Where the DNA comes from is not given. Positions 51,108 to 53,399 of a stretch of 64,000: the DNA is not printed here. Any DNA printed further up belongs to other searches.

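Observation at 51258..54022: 255-aa orphan protein translationally coupled to a GHKL-ATPase/DUF3883-nuclease: candidate two-gene defence module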

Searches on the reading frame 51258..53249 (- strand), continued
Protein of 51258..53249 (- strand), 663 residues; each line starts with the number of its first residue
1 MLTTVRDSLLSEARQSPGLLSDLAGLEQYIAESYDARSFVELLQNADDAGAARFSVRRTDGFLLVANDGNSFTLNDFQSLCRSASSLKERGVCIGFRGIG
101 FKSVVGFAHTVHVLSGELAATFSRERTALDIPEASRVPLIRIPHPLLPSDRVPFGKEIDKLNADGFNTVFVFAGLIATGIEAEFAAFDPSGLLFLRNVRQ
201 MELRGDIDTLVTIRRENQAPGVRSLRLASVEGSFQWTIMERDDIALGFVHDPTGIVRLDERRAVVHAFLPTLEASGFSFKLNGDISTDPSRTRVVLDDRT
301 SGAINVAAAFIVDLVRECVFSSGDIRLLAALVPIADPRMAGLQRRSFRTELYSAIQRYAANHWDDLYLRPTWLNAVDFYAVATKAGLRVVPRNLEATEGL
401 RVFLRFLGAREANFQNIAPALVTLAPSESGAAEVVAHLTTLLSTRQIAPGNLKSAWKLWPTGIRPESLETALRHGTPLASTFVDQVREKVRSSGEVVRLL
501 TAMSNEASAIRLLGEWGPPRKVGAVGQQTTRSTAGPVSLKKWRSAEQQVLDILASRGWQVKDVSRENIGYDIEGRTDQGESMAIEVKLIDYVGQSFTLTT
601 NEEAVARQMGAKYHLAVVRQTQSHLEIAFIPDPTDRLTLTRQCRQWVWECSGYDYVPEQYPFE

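Call 63: search_protein_families(library=padloc, proteins=[L067:7857-11969:+, L073:7890-12161:+, L065:345-5279:+, L080:7887-12245:+, L052:8010-9803:+, L033:7992-9998:+, L009:7995-10034:+, L027:8001-10010:+], max_evalue=0.00001)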
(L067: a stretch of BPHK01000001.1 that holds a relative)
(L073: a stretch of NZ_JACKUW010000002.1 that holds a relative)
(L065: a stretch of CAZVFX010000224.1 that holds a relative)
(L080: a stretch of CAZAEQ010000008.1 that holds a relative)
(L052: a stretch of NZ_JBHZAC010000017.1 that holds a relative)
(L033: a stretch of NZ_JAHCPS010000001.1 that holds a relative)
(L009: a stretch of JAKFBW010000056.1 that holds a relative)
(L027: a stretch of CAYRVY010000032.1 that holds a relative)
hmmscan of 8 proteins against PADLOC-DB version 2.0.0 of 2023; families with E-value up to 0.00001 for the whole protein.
L067:7857-11969:+ (1370 aa): 9 families
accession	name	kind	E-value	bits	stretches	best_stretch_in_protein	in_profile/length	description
PDLC03968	TmtA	-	2.8e-68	228.7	2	41-506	73-532/1486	-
PDLC03972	TmtA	-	5.8e-41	138.6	1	48-387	46-400/1302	-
PDLC03964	TmtA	-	1.7e-33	113.8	1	49-428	52-456/1538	-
PDLC03966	TmtA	-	4.9e-33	112.1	2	44-387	44-434/1655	-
PDLC03971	TmtA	-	7.5e-20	68.1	1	46-428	57-504/1782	-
PDLC03965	TmtA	-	1.4e-17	61.1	1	34-138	22-129/1370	-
PDLC03970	TmtA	-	1.1e-13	48.1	1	46-116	65-135/1552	-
PDLC03969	TmtA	-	3.2e-10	36.2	0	837-965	880-999/1563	-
PDLC03967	TmtA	-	2.7e-09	34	1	49-121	44-121/1063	-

L073:7890-12161:+ (1423 aa): 10 families
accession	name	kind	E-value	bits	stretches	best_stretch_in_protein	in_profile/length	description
PDLC03965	TmtA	-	0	1202.1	1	35-1417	2-1359/1370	-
PDLC03964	TmtA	-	2.5e-86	289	2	60-1171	41-1141/1538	-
PDLC03971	TmtA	-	2e-70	235.8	1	39-1068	33-1133/1782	-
PDLC03972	TmtA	-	7.2e-69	231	2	66-963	42-879/1302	-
PDLC03966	TmtA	-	2.9e-57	192.4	2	45-571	23-575/1655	-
PDLC03968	TmtA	-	1.3e-33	113.9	2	71-395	81-369/1486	-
PDLC03969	TmtA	-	3.1e-17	59.5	2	71-387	35-339/1563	-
PDLC03970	TmtA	-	8.1e-16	55.2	1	70-139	67-131/1552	-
PDLC05008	PDC-S36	-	2.2e-14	51.9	1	1268-1383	136-253/280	-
PDLC04021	PD-T4-1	-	4.1e-07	27.3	1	1285-1386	245-351/383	-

L065:345-5279:+ (1644 aa): 8 families
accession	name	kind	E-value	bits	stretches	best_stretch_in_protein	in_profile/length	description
PDLC03971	TmtA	-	1.6e-75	252.7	1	41-1304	40-1226/1782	-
PDLC03964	TmtA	-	2.2e-70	236.1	1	19-1343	10-1146/1538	-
PDLC03965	TmtA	-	4.4e-52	175.4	1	50-455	25-395/1370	-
PDLC03966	TmtA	-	1.6e-49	166.7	1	40-391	28-370/1655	-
PDLC03968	TmtA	-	1.5e-48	163.3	1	30-465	50-428/1486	-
PDLC03972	TmtA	-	4.2e-47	158.9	1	57-404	43-350/1302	-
PDLC03970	TmtA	-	6e-18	62.2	1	39-137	48-135/1552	-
PDLC03969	TmtA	-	1.6e-16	57.1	1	59-562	33-491/1563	-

L080:7887-12245:+ (1452 aa): 8 families
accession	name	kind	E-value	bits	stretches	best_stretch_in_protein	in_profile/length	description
PDLC03968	TmtA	-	3.5e-51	172.1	2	51-389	73-420/1486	-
PDLC03966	TmtA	-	8.2e-29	98.1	1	54-389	44-425/1655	-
PDLC03964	TmtA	-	1.1e-27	94.6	2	59-144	52-143/1538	-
PDLC03972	TmtA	-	1.7e-27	94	1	54-420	42-423/1302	-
PDLC03965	TmtA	-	1.6e-18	64.1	1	55-417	33-424/1370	-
PDLC03971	TmtA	-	1.2e-17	60.8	2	56-133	57-144/1782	-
PDLC03970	TmtA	-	2.3e-14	50.3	1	56-127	65-136/1552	-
PDLC03967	TmtA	-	5.4e-10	36.3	1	59-145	44-134/1063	-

L052:8010-9803:+ (597 aa): 7 families
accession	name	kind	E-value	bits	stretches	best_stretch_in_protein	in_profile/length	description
PDLC03965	TmtA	-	8.2e-24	81.7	1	19-124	18-125/1370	-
PDLC03964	TmtA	-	3.3e-23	79.8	1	18-191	33-233/1538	-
PDLC03972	TmtA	-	4e-23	79.5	1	31-211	41-229/1302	-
PDLC03968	TmtA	-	1.2e-21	74.3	1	33-189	77-229/1486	-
PDLC03971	TmtA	-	8.3e-19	64.7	1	19-114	49-145/1782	-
PDLC03966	TmtA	-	8.9e-18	61.5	1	29-197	41-235/1655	-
PDLC03970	TmtA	-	4.5e-15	52.7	1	26-102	60-131/1552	-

L033:7992-9998:+ (668 aa): 13 families
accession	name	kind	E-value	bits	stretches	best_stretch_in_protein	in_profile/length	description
PDLC03964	TmtA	-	7.7e-51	171.3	2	4-496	9-536/1538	-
PDLC03972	TmtA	-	2.1e-38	130.1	2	41-239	41-238/1302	-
PDLC03966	TmtA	-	1.4e-29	100.7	2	38-231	40-249/1655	-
PDLC03971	TmtA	-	4.9e-29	98.6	1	27-141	40-173/1782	-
PDLC03965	TmtA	-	4.5e-28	95.8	2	43-137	32-126/1370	-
PDLC03968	TmtA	-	1.6e-24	83.7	1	43-201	77-221/1486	-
PDLC03969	TmtA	-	2.2e-20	69.9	2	550-641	1394-1489/1563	-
PDLC03970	TmtA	-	2.6e-19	66.7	1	42-146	63-172/1552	-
PDLC05008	PDC-S36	-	2.4e-10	38.6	1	559-625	180-250/280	-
PDLC03967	TmtA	-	7.1e-10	35.9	1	31-121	30-123/1063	-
PDLC00659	HmaA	-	1.6e-09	34.2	1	549-640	1050-1148/1176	SNF2 helicase / DEAD-box helicase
PDLC04021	PD-T4-1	-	2e-07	28.3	1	512-627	224-347/383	-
PDLC04022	PD-T4-1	-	6.1e-06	23.7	1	546-628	93-182/216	-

L009:7995-10034:+ (679 aa): 11 families
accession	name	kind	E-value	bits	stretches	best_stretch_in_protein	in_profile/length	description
PDLC03964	TmtA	-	7.6e-57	191.2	2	3-361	13-396/1538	-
PDLC03972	TmtA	-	4.2e-45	152.3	2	40-242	45-241/1302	-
PDLC03971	TmtA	-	3.5e-37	125.6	1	18-116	36-144/1782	-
PDLC03965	TmtA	-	7.9e-34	114.9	2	31-303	25-326/1370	-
PDLC03968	TmtA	-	1.1e-33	114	2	39-205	78-229/1486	-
PDLC03966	TmtA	-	1.9e-33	113.5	1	24-340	31-396/1655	-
PDLC03970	TmtA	-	4e-25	86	1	35-106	61-132/1552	-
PDLC03969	TmtA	-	1e-14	51.1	1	42-300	35-318/1563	-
PDLC04021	PD-T4-1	-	1.5e-06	25.4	1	581-638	283-346/383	-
PDLC05008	PDC-S36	-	1.7e-06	26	1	584-633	196-246/280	-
PDLC00659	HmaA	-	1.7e-06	24.1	1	562-643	1051-1138/1176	SNF2 helicase / DEAD-box helicase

L027:8001-10010:+ (669 aa): 9 families
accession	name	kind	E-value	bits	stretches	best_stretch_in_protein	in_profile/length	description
PDLC03964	TmtA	-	4.4e-48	162.2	2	2-456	13-501/1538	-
PDLC03972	TmtA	-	3.7e-47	159.1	2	2-301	7-322/1302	-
PDLC03966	TmtA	-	2.3e-33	113.2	1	13-467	21-544/1655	-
PDLC03965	TmtA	-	2.6e-32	109.9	2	28-310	23-329/1370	-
PDLC03968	TmtA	-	5.3e-30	101.9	1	8-205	45-229/1486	-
PDLC03971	TmtA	-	6.9e-26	88.1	1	8-132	27-171/1782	-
PDLC03970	TmtA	-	9.5e-20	68.2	1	30-135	59-168/1552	-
PDLC03967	TmtA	-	2.8e-16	57.1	2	6-269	11-281/1063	-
PDLC03969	TmtA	-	3.4e-15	52.7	1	41-311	35-327/1563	-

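Call 64: search_protein_families(library=pfam, proteins=[L067:7857-11969:+, L073:7890-12161:+, L065:345-5279:+, L080:7887-12245:+, L052:8010-9803:+, L033:7992-9998:+, L009:7995-10034:+, L027:8001-10010:+], max_evalue=0.001)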
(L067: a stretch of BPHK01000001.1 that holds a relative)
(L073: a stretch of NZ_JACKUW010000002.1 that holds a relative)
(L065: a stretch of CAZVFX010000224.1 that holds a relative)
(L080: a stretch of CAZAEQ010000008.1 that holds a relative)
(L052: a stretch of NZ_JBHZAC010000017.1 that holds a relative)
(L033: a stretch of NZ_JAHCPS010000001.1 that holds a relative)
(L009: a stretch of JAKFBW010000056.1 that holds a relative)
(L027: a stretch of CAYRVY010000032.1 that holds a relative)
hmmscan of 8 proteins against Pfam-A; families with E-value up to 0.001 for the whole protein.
L067:7857-11969:+ (1370 aa): 3 families
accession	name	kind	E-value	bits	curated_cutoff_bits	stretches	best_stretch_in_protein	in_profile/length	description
PF25794.1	SACS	-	2.6e-09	37.7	32.8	0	37-64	12-38/247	Sacsin domain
PF13589.12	HATPase_c_3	-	7.5e-05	23.2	25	1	44-123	4-92/137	Histidine kinase-, DNA gyrase B-, and HSP90-like ATPase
PF02518.31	HATPase_c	-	0.00014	22.7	26.4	1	43-128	6-93/111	Histidine kinase-, DNA gyrase B-, and HSP90-like ATPase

L073:7890-12161:+ (1423 aa): 2 families
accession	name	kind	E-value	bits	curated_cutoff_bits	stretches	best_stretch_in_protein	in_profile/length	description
PF13020.12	NOV_C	-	4e-12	46.5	22.1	1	1294-1388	1-88/91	Protein NO VEIN, C-terminal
PF25794.1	SACS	-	5.2e-08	33.4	32.8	1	71-161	23-131/247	Sacsin domain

L065:345-5279:+ (1644 aa): 2 families
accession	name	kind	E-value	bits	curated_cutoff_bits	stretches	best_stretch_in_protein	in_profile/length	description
PF25794.1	SACS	-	2.7e-09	37.6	32.8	1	52-213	13-192/247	Sacsin domain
PF13020.12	NOV_C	-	0.00047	20.6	22.1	0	1526-1583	28-82/91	Protein NO VEIN, C-terminal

L080:7887-12245:+ (1452 aa): 2 families
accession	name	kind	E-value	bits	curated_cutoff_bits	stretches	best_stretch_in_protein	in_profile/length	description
PF25794.1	SACS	-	2.4e-05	24.7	32.8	0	54-126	18-113/247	Sacsin domain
PF13589.12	HATPase_c_3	-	0.00012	22.5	25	1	53-133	3-92/137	Histidine kinase-, DNA gyrase B-, and HSP90-like ATPase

L052:8010-9803:+ (597 aa): 2 families
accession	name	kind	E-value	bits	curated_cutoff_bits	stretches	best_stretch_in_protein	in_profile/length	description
PF13020.12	NOV_C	-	1.2e-09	38.5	22.1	1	485-559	9-84/91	Protein NO VEIN, C-terminal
PF25794.1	SACS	-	1.2e-08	35.5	32.8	1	21-104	7-111/247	Sacsin domain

L033:7992-9998:+ (668 aa): 2 families
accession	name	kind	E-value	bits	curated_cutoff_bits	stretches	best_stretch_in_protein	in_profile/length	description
PF13020.12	NOV_C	-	5.2e-18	65.4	22.1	1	555-632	10-88/91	Protein NO VEIN, C-terminal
PF25794.1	SACS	-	9.2e-10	39.2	32.8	1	41-140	17-138/247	Sacsin domain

L009:7995-10034:+ (679 aa): 3 families
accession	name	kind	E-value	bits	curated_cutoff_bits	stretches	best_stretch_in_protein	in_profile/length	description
PF13020.12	NOV_C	-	4.4e-14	52.7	22.1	1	576-638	20-82/91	Protein NO VEIN, C-terminal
PF25794.1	SACS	-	4e-08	33.8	32.8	1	33-118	13-122/247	Sacsin domain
PF13589.12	HATPase_c_3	-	0.00012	22.5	25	1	39-149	6-125/137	Histidine kinase-, DNA gyrase B-, and HSP90-like ATPase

L027:8001-10010:+ (669 aa): 2 families
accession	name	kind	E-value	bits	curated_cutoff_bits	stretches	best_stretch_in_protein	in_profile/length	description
PF13020.12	NOV_C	-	1.8e-14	54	22.1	1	549-628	2-84/91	Protein NO VEIN, C-terminal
PF25794.1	SACS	-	1.6e-11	44.9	32.8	1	65-118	69-122/247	Sacsin domain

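Call 66: predict_structure(alignment_id=A2)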
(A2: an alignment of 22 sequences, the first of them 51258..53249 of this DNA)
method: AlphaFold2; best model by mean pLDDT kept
length: 663 residues; sequences in the alignment: 22
mean_pLDDT: 83.9   pTM: 0.69
mean pLDDT of the five models: 83.9, 83.6, 81.9, 81.7, 80.8
residues with pLDDT >= 90: 303; 70-90: 270; 50-70: 53; < 50: 37
segments of 3 or more residues with pLDDT < 50: 84-100, 518-533, 539-542
pLDDT, mean of each block of 10 residues (from residue 1): 91 86 77 63 85 90 91 86 46 41 65 93 93 87 93 93 94 73 76 90 85 93 93 94 93 89 75 86 77 79 95 95 93 90 86 95 93 93 95 91 95 94 94 94 87 94 89 88 85 80 89 64 28 46 71 86 86 87 90 83 90 91 85 84 74 84 69
secondary structure, 60 per line:
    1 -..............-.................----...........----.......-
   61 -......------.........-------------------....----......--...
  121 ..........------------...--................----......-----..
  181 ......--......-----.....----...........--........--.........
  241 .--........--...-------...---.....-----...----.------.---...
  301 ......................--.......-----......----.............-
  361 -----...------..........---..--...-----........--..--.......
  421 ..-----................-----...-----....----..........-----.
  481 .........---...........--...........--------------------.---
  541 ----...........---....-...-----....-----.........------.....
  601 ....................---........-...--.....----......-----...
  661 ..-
elements in order: H2-15 H17-33 H38-48 E53-59 E62-67 H74-82 H102-105 E110-115 E118-123 H124-130 E143-145 H148-163 E168-173 H179-186 H189-194 E200-204 E209-219 E222-229 E232-241 E244-251 E254-256 E264-266 E270-274 E280-282 H298-322 H325-331 H337-342 H347-359 E366-368 H375-384 H400-407 H414-422 H428-443 E457-460 E465-467 H468-474 H480-489 H493-503 H506-516 H545-555 E559-562 E572-575 E581-589 E596-599 H600-612 E613-620 E624-631 E638-642 E647-652 E658-662

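Call 69: fold_search(model_id=the predicted structure, library=pdb)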
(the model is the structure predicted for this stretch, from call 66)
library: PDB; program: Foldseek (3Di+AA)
matches with E <= 10: 667; with E <= 0.001: 82
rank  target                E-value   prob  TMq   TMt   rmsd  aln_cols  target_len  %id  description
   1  6xlc_A                1.8e-08  1.00  0.26  0.27  16.4       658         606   11  Full-length Hsc82 bound to AMPPNP (released 2021-06-30)
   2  6xlg_A                4.0e-08  1.00  0.25  0.27  15.1       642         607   10  Full-length Hsc82 in complex with two Aha1 CTD in the presence of ATPgammaS (released 2021-06-30)
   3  6xlf_A                8.2e-08  1.00  0.24  0.26  11.9       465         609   11  Full-length Hsc82 in complex with Aha1 in the presence of AMP-PNP (released 2021-06-30)
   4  6xld_B                1.4e-07  1.00  0.28  0.30  14.5       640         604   12  Full-length Hsc82 in complex with Aha1 CTD in the presence of AMPPNP (released 2021-06-30)
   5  4iyn_A                1.8e-07  1.00  0.20  0.22  16.6       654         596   12  Structure of mitochondrial Hsp90 (TRAP1) with ADP-ALF4- (released 2014-01-22)
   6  6d14_A                2.2e-07  1.00  0.23  0.26  15.9       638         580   12  Zebrafish TRAP1 bound to AMPPNP and calcium in the asymmetric closed state (released 2018-04-25)
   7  6xlf_B                2.9e-07  1.00  0.23  0.24  15.5       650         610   11  Full-length Hsc82 in complex with Aha1 in the presence of AMP-PNP (released 2021-06-30)
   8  8u1l_A                3.1e-07  1.00  0.23  0.24  15.0       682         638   10  Cryo-EM structure of the RAF1-HSP90-CDC37 complex in the closed state (released 2024-03-13)
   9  8eoa_A                3.2e-07  1.00  0.24  0.25  16.8       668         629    9  Cryo-EM structure of human HSP90B-AIPL1 complex (released 2023-01-25)
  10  5tvu_A                3.4e-07  1.00  0.23  0.25  15.8       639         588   13  Crystal structure of mitochondrial Hsp90 (TRAP1) with ATP in absence of Mg (released 2018-03-14)
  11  4ipe_A                3.4e-07  1.00  0.19  0.21  20.0       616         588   11  Crystal structure of mitochondrial Hsp90 (TRAP1) with AMPPNP (released 2014-01-22)
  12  7zub_B                4.0e-07  1.00  0.21  0.22  15.6       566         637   11  Cryo-EM structure of the indirubin-bound Hsp90-XAP2-AHR complex (released 2022-11-23)
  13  5v46_B                5.0e-07  1.00  0.20  0.49   6.7       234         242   21  Crystal structure of the I113M, F270M, K291M, L308M mutant of SR1 domain of human sacsin (released 2017-05-24)
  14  4j0b_A                5.0e-07  1.00  0.24  0.26  15.8       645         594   12  Structure of mitochondrial Hsp90 (TRAP1) with ADP-BeF3 (released 2014-01-22)
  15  9a6t_B                5.6e-07  1.00  0.23  0.24  15.6       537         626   10  Integrative model of DNAK-HTPG by crosslinking MS and deep learning (released 2024-09-18)
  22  5v46_A                1.0e-06  1.00  0.20  0.47   6.9       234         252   20  Crystal structure of the I113M, F270M, K291M, L308M mutant of SR1 domain of human sacsin (released 2017-05-24)
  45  7k7t_A                8.3e-06  1.00  0.24  0.37  10.7       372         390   15  Crystal structure of human MORC4 ATPase-CW in complex with AMPPNP (released 2020-11-11)
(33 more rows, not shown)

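Call 70: search_solved_structures(query=A2, max_evalue=0.01)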
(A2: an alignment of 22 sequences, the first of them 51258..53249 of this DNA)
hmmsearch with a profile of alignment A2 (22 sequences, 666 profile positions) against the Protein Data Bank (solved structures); distinct sequences matched with E-value up to 0.01: 0.

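Call 72: search_dna_similar(query=window:51258-53249:-, collection=plasmids, mode=protein, max_rows=15, max_evalue=1e-10)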
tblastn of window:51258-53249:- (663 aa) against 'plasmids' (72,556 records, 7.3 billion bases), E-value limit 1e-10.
Records with a match: 5; places in all: 5; records where one place covers at least 80% of the query: 0.
Best place of each record, by identity: <60% 5.
By first word of the organism name: Planococcus 1; Haloferax 1; Hymenobacter 1; Salinigranum 1; Candidatus 1.
By predicted mobility (MOB-suite, as given by PLSDB): non-mobilizable 4; mobilizable 1.
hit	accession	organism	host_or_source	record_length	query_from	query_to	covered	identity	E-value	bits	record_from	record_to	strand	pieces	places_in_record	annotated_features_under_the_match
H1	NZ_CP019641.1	Planococcus lenghuensis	whole organism,crude oil-contamination ...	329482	7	654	65%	35.4%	5e-52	287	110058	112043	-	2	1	DUF3883 domain-containing protein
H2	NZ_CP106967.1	Haloferax alexandrinus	-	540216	1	321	48%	29.1%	2e-17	94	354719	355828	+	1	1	DUF3883 domain-containing protein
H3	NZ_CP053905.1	Hymenobacter sp. BRD67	cell culture,soil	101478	4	292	44%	30.9%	4e-14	84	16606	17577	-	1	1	ATP-binding protein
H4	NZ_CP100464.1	Salinigranum marinum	cell culture,Saline soil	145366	16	242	34%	30.4%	7e-13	80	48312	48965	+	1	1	ATP-binding protein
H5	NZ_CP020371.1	Candidatus Thiodictyon syntrophicum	meromictic lake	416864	1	219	33%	28.5%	2e-13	82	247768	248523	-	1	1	hypothetical protein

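Call 73: search_dna_similar(query=window:51258-53249:-, collection=phages, mode=protein, max_rows=10, max_evalue=1e-10)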
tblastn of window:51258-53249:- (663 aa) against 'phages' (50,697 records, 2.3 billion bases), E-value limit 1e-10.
No match.
